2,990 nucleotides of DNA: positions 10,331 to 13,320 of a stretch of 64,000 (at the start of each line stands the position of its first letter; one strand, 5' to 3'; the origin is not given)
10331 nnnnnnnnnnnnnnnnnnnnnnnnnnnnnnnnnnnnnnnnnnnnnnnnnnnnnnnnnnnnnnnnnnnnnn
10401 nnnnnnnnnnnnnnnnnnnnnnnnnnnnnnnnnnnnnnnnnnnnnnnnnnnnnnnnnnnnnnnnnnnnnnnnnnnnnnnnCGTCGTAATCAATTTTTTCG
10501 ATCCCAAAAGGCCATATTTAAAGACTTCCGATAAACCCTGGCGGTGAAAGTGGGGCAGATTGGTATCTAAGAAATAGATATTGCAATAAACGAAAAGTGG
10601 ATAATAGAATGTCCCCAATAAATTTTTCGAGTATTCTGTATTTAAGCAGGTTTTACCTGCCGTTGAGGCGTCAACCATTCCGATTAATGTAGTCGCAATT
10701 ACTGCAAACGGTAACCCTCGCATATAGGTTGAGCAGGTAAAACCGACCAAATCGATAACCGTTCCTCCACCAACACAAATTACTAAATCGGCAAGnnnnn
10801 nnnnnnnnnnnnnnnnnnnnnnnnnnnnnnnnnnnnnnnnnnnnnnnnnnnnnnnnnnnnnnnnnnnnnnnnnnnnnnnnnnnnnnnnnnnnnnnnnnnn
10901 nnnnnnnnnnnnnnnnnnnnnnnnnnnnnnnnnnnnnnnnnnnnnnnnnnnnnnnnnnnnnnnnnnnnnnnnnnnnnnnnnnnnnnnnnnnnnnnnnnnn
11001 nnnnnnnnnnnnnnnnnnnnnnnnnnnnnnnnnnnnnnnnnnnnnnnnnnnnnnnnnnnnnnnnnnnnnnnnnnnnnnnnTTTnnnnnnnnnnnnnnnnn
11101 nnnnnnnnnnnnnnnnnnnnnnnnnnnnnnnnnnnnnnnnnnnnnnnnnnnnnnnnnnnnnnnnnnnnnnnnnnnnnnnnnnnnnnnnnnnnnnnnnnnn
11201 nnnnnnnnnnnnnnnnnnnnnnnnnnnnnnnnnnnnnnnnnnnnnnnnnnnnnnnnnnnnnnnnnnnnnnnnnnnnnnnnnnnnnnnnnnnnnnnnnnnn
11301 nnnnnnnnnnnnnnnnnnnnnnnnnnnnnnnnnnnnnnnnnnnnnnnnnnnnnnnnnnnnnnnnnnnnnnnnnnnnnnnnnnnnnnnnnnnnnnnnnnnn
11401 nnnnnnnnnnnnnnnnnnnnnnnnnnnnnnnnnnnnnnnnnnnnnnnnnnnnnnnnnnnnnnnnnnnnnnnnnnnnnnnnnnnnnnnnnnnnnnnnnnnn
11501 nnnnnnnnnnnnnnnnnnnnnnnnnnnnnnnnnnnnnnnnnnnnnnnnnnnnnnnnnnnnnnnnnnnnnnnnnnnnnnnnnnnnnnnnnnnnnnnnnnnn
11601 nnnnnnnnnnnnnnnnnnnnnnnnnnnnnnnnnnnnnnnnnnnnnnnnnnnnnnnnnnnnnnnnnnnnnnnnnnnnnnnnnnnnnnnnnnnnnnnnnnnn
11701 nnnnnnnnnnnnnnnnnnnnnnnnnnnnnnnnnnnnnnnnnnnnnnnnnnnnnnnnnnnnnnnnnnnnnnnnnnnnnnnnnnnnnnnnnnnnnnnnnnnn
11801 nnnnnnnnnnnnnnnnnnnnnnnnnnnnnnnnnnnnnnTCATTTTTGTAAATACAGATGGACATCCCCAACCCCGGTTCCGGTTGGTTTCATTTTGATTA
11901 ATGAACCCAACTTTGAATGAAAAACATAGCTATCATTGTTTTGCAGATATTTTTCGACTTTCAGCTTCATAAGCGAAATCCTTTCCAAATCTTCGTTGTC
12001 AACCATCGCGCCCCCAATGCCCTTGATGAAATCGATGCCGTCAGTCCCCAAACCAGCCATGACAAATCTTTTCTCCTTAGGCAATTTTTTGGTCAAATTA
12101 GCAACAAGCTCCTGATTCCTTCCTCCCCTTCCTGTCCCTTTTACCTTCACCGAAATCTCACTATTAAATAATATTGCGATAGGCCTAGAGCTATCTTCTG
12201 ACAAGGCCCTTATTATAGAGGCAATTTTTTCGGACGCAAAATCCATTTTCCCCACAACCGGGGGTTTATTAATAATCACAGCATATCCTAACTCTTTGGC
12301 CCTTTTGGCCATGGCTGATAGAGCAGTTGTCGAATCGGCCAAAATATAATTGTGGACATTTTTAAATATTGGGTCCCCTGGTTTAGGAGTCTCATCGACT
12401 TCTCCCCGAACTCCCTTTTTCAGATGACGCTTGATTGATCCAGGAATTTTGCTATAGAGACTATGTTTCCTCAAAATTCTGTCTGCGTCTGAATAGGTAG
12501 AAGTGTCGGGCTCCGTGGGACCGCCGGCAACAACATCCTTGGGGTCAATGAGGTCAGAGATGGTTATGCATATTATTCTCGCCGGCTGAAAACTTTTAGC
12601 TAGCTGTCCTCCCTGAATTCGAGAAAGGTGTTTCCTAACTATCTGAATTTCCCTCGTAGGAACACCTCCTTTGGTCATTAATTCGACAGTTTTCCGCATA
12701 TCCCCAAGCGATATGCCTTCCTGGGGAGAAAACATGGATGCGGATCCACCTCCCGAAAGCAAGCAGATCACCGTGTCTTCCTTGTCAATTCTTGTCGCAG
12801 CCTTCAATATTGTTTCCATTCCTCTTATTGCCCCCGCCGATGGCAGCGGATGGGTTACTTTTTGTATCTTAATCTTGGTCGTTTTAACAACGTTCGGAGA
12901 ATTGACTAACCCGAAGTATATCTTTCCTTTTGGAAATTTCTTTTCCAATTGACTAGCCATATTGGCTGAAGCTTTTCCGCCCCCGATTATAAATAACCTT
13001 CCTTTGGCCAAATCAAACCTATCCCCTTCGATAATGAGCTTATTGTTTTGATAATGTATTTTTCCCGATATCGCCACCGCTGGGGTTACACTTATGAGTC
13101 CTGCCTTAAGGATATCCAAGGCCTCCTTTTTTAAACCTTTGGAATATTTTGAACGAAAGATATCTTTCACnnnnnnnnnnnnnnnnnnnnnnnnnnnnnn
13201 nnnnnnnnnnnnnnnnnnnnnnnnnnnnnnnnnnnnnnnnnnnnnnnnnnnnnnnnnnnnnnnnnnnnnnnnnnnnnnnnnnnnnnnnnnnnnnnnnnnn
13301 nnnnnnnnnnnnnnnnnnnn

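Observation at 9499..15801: Embedded cassette predicted to make a nucleotide-activated cyclitol/polyol phosphate and transfer it as a phospho-headgroup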

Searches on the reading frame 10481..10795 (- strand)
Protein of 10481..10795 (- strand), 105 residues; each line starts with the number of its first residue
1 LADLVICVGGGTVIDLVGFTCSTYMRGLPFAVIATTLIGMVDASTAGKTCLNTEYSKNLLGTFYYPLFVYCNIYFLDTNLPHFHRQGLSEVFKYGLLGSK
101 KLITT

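Call 29: find_related_loci(query=A2, collection=metagenome_contigs, flank=10000)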
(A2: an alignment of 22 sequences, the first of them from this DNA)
Query A2 (105 aa) in metagenome_contigs; peptide patterns used: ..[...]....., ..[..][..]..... (x = any residue, [..] = any of these).
599 stretches matched a pattern (row limit reached: there are more); 503 encode a relative of the query (tblastn E <= 1e-3); the best 80 are kept; 80 distinct loci.
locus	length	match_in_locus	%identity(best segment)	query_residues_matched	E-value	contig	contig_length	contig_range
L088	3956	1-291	73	7-103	1e-46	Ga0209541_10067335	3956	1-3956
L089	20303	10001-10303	74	3-103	1e-45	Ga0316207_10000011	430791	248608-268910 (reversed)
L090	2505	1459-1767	71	1-103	1e-45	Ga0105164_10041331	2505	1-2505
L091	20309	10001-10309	72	1-103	1e-44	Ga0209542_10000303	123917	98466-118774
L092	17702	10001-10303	69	3-103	4e-43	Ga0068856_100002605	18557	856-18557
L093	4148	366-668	68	3-103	2e-42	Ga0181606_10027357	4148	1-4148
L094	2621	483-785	61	3-103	3e-42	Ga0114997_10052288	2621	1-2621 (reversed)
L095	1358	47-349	64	3-103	1e-42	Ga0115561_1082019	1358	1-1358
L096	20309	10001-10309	67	3-105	3e-41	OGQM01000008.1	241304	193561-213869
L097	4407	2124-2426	67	3-103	2e-41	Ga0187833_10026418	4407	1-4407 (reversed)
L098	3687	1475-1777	65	4-104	2e-41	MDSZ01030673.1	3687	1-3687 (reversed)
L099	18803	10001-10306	64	3-104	2e-40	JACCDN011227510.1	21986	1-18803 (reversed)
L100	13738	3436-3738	65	3-103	2e-40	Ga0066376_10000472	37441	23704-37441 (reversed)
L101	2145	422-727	64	3-104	8e-41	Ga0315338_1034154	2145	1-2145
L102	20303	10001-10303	68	3-103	2e-40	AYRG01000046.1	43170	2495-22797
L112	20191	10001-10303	57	3-103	2e-37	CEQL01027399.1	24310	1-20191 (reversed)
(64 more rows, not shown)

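Call 33: search_protein_families(library=pfam, proteins=[L112:11579-12247:-], max_evalue=0.01)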
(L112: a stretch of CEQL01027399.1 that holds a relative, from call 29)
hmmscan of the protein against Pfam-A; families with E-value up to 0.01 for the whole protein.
L112:11579-12247:- (222 aa): 2 families
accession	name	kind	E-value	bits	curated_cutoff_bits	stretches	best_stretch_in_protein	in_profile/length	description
PF19709.4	DUF6206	-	1.2e-06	28.4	30.4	1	31-132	49-163/271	Family of unknown function (DUF6206)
PF25149.1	DUF7825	-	0.0075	16.3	27.4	0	23-55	199-231/256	Domain of unknown function (DUF7825)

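Call 51: find_related_loci(query=A2, collection=viral_contigs, flank=10000)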
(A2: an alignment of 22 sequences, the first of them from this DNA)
Query A2 (105 aa) in viral_contigs; peptide patterns used: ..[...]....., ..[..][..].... (x = any residue, [..] = any of these).
103 stretches matched a pattern; 42 encode a relative of the query (tblastn E <= 1e-3); 42 distinct loci.
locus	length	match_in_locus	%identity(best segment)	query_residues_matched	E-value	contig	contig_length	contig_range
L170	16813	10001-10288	44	5-100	2e-20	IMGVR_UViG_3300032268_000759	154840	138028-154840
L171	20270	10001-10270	40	8-97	2e-19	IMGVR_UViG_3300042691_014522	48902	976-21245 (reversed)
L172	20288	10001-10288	39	5-100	3e-19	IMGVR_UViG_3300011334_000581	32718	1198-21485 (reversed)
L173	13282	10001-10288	40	5-100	3e-19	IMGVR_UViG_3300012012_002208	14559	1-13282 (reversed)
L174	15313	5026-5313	39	5-100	3e-19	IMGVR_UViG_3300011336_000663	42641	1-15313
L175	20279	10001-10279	41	5-97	3e-19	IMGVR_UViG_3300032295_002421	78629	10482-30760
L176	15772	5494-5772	40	5-97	4e-19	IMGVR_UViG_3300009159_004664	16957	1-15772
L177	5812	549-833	42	5-99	8e-19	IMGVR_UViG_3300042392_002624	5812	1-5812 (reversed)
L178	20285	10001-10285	42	5-99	8e-19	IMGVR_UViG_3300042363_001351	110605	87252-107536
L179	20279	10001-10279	40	5-97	4e-19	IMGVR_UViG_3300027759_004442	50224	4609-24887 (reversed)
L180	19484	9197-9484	41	5-100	1e-18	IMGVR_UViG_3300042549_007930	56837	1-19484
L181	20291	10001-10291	40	4-100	1e-18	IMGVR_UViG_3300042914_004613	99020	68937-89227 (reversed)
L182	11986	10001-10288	40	5-100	1e-18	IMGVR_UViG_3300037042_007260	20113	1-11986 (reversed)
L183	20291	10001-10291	40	4-100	1e-18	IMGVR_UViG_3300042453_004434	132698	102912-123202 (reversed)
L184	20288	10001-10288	40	5-100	2e-18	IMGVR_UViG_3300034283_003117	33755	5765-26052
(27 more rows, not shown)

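Call 84: search_protein_families(library=pfam, proteins=[L181:5372-6685:+, L181:6682-7638:+, L181:7638-8294:+, L181:8302-9117:+, L181:9114-9758:+, L181:9743-10804:+, L181:10767-12500:+, L181:12505-13326:+, L181:13323-14168:+, L181:14132-15085:+], max_evalue=0.001)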
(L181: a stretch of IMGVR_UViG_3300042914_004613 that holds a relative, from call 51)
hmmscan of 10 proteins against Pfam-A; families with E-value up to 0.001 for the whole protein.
L181:5372-6685:+ (437 aa): 1 family
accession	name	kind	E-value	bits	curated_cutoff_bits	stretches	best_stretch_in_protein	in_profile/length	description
PF01041.23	DegT_DnrJ_EryC1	-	9.6e-74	249.2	19.8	1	45-428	11-357/360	DegT/DnrJ/EryC1/StrS aminotransferase family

L181:6682-7638:+ (318 aa): 7 families
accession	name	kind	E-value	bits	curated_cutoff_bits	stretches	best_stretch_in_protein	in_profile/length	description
PF16363.11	GDP_Man_Dehyd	-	4.5e-51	174.7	27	1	6-307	2-331/332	GDP-mannose 4,6 dehydratase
PF01370.27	Epimerase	-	2.1e-49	168.6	20.9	1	4-239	1-240/240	NAD dependent epimerase/dehydratase family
PF04321.23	RmlD_sub_bind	-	3.6e-12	46.4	27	1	2-179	2-153/287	RmlD substrate binding domain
PF07993.18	NAD_binding_4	-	3.3e-11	43.3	20.1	1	67-232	88-235/258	Male sterility protein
PF01073.25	3Beta_HSD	-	9.2e-10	38.4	22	1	6-213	2-215/280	3-beta hydroxysteroid dehydrogenase/isomerase family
PF02719.21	Polysacc_synt_2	-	2.6e-06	27.3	20.2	1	4-263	1-252/293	Polysaccharide biosynthesis protein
PF00106.31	adh_short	-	0.00027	20.9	26.6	0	2-60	1-59/195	short chain dehydrogenase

L181:7638-8294:+ (218 aa): 0 families

L181:8302-9117:+ (271 aa): 1 family
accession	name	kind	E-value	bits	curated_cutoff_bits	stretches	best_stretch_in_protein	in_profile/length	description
PF03328.21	HpcH_HpaI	-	2.4e-08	34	25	1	63-176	76-186/221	HpcH/HpaI aldolase/citrate lyase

L181:9114-9758:+ (214 aa): 4 families
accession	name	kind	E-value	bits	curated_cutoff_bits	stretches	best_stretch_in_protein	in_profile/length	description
PF13561.12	adh_short_C2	-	6.6e-34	117.9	27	1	48-210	71-236/236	Enoyl-(Acyl carrier protein) reductase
PF00106.31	adh_short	-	9.4e-33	113.8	26.6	1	48-163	77-193/195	short chain dehydrogenase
PF04321.23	RmlD_sub_bind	-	2.5e-07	30.5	27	1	3-90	2-90/287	RmlD substrate binding domain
PF01370.27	Epimerase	-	8.1e-06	25.9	20.9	1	4-106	1-115/240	NAD dependent epimerase/dehydratase family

L181:9743-10804:+ (353 aa): 2 families
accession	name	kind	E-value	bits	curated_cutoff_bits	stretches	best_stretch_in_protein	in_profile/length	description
PF01761.26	DHQ_synthase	-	2.7e-36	124.2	24.2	1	56-166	2-112/115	3-dehydroquinate synthase N-terminal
PF24621.2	DHQS_C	-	1.1e-24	87.5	27.6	1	190-309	26-144/144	3-dehydroquinate synthase C-terminal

L181:10767-12500:+ (577 aa): 3 families
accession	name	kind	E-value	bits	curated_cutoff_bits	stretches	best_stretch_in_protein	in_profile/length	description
PF02775.26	TPP_enzyme_C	-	8.2e-33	113.8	21.9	1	395-541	3-151/151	Thiamine pyrophosphate enzyme, C-terminal TPP binding domain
PF02776.23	TPP_enzyme_N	-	7.1e-32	110.1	26.8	1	1-107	1-106/119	Thiamine pyrophosphate enzyme, N-terminal TPP binding domain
PF00205.28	TPP_enzyme_M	-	4.2e-31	107.9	30.4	1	198-335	1-137/137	Thiamine pyrophosphate enzyme, central domain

L181:12505-13326:+ (273 aa): 3 families
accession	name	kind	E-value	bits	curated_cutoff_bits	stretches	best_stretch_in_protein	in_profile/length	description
PF01370.27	Epimerase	-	1.9e-17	64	20.9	1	3-199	1-226/240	NAD dependent epimerase/dehydratase family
PF04321.23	RmlD_sub_bind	-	4.4e-09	36.2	27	1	1-180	1-179/287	RmlD substrate binding domain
PF16363.11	GDP_Man_Dehyd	-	0.0002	21.4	27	1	33-223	58-261/332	GDP-mannose 4,6 dehydratase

L181:13323-14168:+ (281 aa): 0 families

L181:14132-15085:+ (317 aa): 4 families
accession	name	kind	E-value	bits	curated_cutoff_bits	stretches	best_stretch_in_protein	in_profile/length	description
PF01370.27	Epimerase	-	4.6e-47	160.9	20.9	1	14-240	1-238/240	NAD dependent epimerase/dehydratase family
PF16363.11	GDP_Man_Dehyd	-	1.3e-22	81.2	27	1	10-283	22-286/332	GDP-mannose 4,6 dehydratase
PF04321.23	RmlD_sub_bind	-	1.5e-06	28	27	1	12-67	1-60/287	RmlD substrate binding domain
PF02719.21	Polysacc_synt_2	-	0.00027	20.7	20.2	1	42-108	61-126/293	Polysaccharide biosynthesis protein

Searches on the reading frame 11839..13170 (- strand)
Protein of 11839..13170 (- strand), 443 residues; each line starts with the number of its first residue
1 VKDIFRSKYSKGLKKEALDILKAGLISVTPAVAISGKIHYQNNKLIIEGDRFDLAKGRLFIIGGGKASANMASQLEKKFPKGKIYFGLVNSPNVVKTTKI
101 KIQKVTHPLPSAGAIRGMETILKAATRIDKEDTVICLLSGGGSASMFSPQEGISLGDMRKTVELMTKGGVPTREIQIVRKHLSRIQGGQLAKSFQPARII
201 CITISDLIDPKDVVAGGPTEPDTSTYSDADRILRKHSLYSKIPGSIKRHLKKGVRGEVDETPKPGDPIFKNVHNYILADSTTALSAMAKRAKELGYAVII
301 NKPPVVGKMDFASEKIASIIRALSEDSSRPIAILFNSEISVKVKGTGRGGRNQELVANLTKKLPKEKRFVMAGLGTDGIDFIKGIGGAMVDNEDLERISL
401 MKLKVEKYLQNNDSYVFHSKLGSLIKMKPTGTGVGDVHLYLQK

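Call 3: search_protein_families(library=pfam, proteins=[window:11839-13170:-], max_evalue=0.01)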
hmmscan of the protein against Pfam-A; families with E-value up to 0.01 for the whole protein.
window:11839-13170:- (443 aa): 2 families
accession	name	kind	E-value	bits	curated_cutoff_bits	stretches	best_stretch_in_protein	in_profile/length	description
PF13660.11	DUF4147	-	2.3e-55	188.1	23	1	17-251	2-234/234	Domain of unknown function (DUF4147)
PF05161.18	MOFRL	-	3.8e-25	88.6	28.3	1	332-436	2-106/106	MOFRL family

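Call 4: search_protein_families(library=ncbifam, proteins=[window:11839-13170:-], max_evalue=0.01)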
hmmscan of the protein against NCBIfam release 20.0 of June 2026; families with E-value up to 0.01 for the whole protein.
window:11839-13170:- (443 aa): 2 families
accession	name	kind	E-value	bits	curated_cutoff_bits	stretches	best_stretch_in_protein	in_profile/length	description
NF041176.1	GlyK_Thmprot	equivalog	3e-52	178.2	550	1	29-439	9-393/397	glycerate 2-kinase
NF040791.1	gly_kin_Thpl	equivalog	5.8e-52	177.3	670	1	14-437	14-407/410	glycerate 2-kinase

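Call 34: list_cluster_members(proteins=[P0001, window:11839-13170:-, window:13992-15038:+, window:15043-15801:+, window:61922-63409:-, window:44617-46605:+])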
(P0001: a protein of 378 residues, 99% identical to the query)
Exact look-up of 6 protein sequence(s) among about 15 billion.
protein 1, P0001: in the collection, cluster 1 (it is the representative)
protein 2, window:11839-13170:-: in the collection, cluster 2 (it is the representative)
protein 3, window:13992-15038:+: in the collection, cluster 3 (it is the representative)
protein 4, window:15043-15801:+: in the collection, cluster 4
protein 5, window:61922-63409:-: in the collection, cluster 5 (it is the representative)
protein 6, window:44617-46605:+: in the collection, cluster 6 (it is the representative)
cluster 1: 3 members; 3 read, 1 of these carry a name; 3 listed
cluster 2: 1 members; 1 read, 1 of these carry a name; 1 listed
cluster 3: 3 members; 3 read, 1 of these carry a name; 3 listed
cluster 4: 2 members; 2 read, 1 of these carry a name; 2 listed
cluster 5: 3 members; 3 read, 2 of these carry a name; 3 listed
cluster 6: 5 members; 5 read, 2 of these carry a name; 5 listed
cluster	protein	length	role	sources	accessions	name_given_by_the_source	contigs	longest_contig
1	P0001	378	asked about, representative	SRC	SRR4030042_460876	-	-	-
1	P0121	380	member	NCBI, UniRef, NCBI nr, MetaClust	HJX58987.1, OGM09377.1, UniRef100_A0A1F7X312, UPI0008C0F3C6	MAG TPA: 3-dehydroquinate synthase family protein [Patescibacteria group bacterium] | Uncharacterized protein n=1 Tax=Candidatus Woesebacteria bacterium RBG_13_46_13 ... | MAG: hypothetical protein A2Y68_00190 [Candidatus Woesebacteria bacterium RBG_13_46_13]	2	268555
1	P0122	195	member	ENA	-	-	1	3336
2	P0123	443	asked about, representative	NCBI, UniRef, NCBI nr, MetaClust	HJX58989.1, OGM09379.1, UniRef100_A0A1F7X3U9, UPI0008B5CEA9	MAG TPA: DUF4147 domain-containing protein [Patescibacteria group bacterium] | Glycerate kinase n=1 Tax=Candidatus Woesebacteria bacterium RBG_13_46_13 TaxID=1802479 ... | MAG: hypothetical protein A2Y68_00200 [Candidatus Woesebacteria bacterium RBG_13_46_13]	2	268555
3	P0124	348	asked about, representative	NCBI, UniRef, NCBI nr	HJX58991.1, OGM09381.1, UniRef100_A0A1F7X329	MAG TPA: glyceraldehyde 3-phosphate dehydrogenase NAD-binding domain-containing protein ... | Glyceraldehyde 3-phosphate dehydrogenase NAD(P) binding domain-containing protein n=1 ... | MAG: hypothetical protein A2Y68_00210 [Candidatus Woesebacteria bacterium RBG_13_46_13]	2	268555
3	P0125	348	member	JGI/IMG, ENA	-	-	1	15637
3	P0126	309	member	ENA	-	-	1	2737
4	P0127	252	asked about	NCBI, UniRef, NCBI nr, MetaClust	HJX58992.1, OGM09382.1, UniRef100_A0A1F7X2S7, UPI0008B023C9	MAG TPA: CDP-alcohol phosphatidyltransferase family protein [Patescibacteria group ... | CDP-alcohol phosphatidyltransferase n=1 Tax=Candidatus Woesebacteria bacterium ... | MAG: hypothetical protein A2Y68_00215 [Candidatus Woesebacteria bacterium RBG_13_46_13]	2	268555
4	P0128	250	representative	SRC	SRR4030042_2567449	-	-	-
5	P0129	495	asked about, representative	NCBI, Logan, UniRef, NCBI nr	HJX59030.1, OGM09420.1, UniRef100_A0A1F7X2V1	MAG TPA: oligosaccharide flippase family protein [Patescibacteria group bacterium] | Uncharacterized protein n=1 Tax=Candidatus Woesebacteria bacterium RBG_13_46_13 ... | MAG: hypothetical protein A2Y68_00405 [Candidatus Woesebacteria bacterium RBG_13_46_13]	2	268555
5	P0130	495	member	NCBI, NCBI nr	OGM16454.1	hypothetical protein A2V61_04340 [Candidatus Woesebacteria bacterium RBG_19FT_COMBO_47_8] | MAG: hypothetical protein A2V61_04340 [Candidatus Woesebacteria bacterium ...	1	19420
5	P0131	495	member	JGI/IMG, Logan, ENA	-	-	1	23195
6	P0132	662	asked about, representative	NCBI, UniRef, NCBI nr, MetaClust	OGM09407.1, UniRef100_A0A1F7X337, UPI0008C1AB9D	hypothetical protein A2Y68_00340 [Candidatus Woesebacteria bacterium RBG_13_46_13] | Glycosyltransferase RgtA/B/C/D-like domain-containing protein n=1 Tax=Candidatus ... | MAG: hypothetical protein A2Y68_00340 [Candidatus Woesebacteria bacterium RBG_13_46_13]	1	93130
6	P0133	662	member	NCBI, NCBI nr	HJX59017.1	MAG TPA: hypothetical protein VJ481_00470 [Patescibacteria group bacterium] | hypothetical protein [Patescibacteria group bacterium]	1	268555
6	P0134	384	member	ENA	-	-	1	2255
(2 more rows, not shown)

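Call 38: search_solved_structures(query=window:11839-13170:-, max_evalue=0.001)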
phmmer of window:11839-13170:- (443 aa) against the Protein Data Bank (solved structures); distinct sequences matched with E-value up to 0.001: 2.
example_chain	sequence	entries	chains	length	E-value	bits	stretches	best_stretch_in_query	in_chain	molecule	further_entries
1x3l_A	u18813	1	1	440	1.4e-67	232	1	23-437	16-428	hypothetical protein PH0495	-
2b8n_A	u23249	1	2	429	2.4e-50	175.3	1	57-438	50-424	glycerate kinase, putative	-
